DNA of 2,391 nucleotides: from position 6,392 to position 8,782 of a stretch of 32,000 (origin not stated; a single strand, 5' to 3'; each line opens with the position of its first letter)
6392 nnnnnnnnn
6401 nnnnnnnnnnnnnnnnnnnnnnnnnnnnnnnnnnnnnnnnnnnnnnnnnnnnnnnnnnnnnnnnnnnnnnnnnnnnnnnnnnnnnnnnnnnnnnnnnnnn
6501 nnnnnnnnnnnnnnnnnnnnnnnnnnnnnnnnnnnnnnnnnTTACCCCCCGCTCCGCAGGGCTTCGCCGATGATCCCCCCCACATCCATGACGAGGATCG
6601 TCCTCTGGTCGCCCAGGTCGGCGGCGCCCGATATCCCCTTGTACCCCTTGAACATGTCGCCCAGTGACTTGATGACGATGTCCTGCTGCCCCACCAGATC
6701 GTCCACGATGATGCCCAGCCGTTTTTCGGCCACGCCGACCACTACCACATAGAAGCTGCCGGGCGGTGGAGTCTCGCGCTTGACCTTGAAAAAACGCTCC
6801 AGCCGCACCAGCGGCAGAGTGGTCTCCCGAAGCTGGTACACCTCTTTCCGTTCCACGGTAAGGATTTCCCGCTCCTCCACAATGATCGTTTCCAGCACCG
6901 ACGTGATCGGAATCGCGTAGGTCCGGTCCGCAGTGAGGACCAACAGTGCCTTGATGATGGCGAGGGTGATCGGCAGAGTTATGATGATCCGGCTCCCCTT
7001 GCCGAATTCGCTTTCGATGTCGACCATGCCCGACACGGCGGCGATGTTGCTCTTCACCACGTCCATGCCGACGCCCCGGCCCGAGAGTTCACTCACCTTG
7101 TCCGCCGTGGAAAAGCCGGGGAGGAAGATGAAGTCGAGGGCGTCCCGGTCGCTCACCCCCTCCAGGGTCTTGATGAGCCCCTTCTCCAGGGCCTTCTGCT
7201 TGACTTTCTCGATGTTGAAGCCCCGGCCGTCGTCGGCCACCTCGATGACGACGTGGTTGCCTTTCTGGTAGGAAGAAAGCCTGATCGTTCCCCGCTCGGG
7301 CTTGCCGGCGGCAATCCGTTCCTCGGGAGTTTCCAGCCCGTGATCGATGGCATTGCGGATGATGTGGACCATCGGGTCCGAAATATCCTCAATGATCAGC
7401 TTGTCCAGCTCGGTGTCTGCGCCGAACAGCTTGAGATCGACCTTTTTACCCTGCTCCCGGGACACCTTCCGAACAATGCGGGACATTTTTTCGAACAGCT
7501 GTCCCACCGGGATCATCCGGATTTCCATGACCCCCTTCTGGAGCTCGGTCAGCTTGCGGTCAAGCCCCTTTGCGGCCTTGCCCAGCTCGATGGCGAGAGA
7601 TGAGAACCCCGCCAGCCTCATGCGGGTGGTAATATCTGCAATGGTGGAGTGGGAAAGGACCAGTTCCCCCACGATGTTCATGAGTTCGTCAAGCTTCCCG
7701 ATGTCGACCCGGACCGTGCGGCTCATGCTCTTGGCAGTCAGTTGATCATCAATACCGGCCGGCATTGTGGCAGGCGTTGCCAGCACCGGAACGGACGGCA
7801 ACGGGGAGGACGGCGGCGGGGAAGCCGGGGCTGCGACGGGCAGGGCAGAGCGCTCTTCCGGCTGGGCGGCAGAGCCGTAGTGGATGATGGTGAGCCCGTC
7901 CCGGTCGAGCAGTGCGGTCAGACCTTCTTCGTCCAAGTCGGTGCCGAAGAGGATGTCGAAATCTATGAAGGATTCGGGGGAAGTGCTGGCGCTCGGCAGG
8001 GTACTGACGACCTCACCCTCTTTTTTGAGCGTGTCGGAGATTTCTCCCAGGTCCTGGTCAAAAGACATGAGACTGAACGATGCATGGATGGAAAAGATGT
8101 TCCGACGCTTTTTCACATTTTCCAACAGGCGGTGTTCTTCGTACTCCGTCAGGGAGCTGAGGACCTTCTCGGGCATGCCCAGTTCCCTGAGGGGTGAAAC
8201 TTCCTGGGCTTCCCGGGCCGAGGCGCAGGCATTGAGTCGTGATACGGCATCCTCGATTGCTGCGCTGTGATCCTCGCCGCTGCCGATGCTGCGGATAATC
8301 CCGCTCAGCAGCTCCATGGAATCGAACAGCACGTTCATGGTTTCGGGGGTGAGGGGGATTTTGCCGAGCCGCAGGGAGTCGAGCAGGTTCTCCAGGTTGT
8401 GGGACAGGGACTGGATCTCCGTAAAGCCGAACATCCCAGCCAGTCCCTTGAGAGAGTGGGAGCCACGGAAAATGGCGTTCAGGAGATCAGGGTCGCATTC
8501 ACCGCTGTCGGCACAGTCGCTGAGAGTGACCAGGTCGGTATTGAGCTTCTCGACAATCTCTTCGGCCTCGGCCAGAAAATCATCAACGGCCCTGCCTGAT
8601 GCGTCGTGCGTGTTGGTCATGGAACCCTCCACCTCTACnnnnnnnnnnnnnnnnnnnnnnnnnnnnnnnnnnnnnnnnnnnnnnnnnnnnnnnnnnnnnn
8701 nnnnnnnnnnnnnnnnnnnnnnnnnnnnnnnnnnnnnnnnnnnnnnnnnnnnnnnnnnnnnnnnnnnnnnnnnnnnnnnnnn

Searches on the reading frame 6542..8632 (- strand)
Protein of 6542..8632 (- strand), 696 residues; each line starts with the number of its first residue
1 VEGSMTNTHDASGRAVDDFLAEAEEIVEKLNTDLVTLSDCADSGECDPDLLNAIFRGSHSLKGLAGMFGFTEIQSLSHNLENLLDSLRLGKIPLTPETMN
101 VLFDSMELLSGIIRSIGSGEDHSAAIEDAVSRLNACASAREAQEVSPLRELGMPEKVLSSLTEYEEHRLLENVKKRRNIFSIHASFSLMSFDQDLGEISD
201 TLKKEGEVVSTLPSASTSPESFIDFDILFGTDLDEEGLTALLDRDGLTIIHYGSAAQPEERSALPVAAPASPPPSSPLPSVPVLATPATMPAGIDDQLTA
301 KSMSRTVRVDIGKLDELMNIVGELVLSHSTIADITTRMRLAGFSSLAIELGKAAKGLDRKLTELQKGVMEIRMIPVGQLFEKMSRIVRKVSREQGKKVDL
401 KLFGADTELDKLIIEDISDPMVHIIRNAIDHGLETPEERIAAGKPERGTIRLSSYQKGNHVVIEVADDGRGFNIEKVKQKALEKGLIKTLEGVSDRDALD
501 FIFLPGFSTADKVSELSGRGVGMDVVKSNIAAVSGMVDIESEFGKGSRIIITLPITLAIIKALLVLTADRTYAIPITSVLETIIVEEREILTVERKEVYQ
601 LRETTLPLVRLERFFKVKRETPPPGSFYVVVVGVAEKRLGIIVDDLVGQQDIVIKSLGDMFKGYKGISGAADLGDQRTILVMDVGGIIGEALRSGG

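Call 5: search_protein_families(library=pfam, proteins=[window:6542-8632:-])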
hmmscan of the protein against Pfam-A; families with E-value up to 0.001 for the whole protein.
window:6542-8632:- (696 aa): 4 families
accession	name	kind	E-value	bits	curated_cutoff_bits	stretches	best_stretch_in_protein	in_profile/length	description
PF01584.24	CheW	-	2.6e-25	89.1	23.5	1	562-689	2-135/138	CheW-like domain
PF02895.20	H-kinase_dim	-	7.1e-20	71.7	23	1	304-371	1-68/68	Signal transducing histidine kinase, homodimeric domain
PF02518.31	HATPase_c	-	9.1e-17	61.9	26.4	1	419-556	4-110/111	Histidine kinase-, DNA gyrase B-, and HSP90-like ATPase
PF01627.28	Hpt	-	1.3e-16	61.1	24.6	1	16-107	3-79/84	Hpt domain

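Call 6: search_protein_families(library=ncbifam, proteins=[window:6542-8632:-])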
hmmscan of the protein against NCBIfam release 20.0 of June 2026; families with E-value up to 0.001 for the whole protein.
window:6542-8632:- (696 aa): 15 families
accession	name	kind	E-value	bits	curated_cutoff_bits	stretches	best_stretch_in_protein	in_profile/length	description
NF041336.1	CheA_Halo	equivalog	8.7e-120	401.3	950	1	15-685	4-664/666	chemotaxis protein CheA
NF007835.0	PRK10547.1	equivalog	7.5e-117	391.6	793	1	18-685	9-654/670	chemotaxis protein CheA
NF047874.1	MASE3_PAS_HK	subfamily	1.9e-08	33.6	560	1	507-558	575-628/655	MASE3 domain-containing sensor histidine kinase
NF008298.1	PRK11086.1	subfamily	3.9e-08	32.2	520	1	388-555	392-525/529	DcuS/MalK family sensor histidine kinase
NF046044.1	PnpS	equivalog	8.7e-08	31.6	400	1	515-554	351-390/390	two-component system histidine kinase PnpS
NF007688.0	PRK10364.1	equivalog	6.4e-07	28.5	479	1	491-556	393-452/460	two-component system sensor histidine kinase ZraS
NF010411.0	PRK13837.1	equivalog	9.5e-07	27.2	647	1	495-562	620-682/828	two-component system VirA-like sensor kinase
NF011874.0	PRK15347.1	equivalog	2.1e-06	26.1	852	0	502-557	564-616/921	two component system sensor kinase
NF008468.0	PRK11360.1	equivalog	4.2e-06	25.4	646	0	496-556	554-609/616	two-component system sensor histidine kinase AtoS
NF041947.1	LuxQ_Vibrio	equivalog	6.4e-06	24.3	1200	1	495-562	635-703/843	quorum-sensing autoinducer 2 sensor kinase/phosphatase LuxQ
NF033092.0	HK_WalK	equivalog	2.3e-05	23.2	725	0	515-555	554-594/594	cell wall metabolism sensor histidine kinase WalK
TIGR02966.1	phoR_proteo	equivalog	3.1e-05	23.1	334.2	0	514-550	294-330/333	phosphate regulon sensor histidine kinase PhoR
NF053867.1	SprKinKinDBac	equivalog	4.3e-05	22.2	775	1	473-556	422-498/500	sporulation kinase KinD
TIGR02956.1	TMAO_torS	equivalog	0.00017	19.9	676.5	0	498-558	626-685/967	TMAO reductase system sensor histidine kinase/response regulator TorS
NF038297.2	hybrid_HK_HrmK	equivalog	0.00023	19.9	725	1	492-594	394-497/607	hybrid histidine kinase/response regulator HrmK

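Call 60: find_related_loci(query=A3, collection=metagenome_contigs, flank=6000)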
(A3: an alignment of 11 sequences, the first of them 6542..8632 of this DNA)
Query A3 (696 aa) in metagenome_contigs; peptide patterns used: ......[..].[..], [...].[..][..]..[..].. (x = any residue, [..] = any of these).
600 stretches matched a pattern (row limit reached: there are more); 600 encode a relative of the query (tblastn E <= 1e-3); the best 80 are kept; 80 distinct loci.
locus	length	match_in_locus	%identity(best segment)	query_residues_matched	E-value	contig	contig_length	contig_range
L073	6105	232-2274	63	5-694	0e+0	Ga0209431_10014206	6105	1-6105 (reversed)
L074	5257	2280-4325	62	5-696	0e+0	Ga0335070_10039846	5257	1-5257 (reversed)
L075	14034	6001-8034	47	12-696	0e+0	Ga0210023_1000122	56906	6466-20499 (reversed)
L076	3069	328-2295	44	14-688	0e+0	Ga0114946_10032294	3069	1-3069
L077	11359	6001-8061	45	12-692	7e-172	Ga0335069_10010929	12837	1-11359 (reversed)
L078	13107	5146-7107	44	14-693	2e-168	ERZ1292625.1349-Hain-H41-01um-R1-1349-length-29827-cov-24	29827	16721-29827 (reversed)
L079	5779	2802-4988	40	10-692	9e-167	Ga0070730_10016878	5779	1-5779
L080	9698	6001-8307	39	11-696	7e-161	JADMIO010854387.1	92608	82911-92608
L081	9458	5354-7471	43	5-692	2e-160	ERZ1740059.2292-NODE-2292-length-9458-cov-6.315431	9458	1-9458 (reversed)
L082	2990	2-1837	44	90-690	9e-159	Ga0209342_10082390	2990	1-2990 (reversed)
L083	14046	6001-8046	37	3-694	1e-144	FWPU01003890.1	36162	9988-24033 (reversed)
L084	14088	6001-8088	63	1-695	0e+0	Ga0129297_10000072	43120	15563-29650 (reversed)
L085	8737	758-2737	36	19-688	2e-126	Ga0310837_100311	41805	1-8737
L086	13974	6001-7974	34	5-688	3e-124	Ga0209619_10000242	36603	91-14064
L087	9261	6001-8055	38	16-692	1e-121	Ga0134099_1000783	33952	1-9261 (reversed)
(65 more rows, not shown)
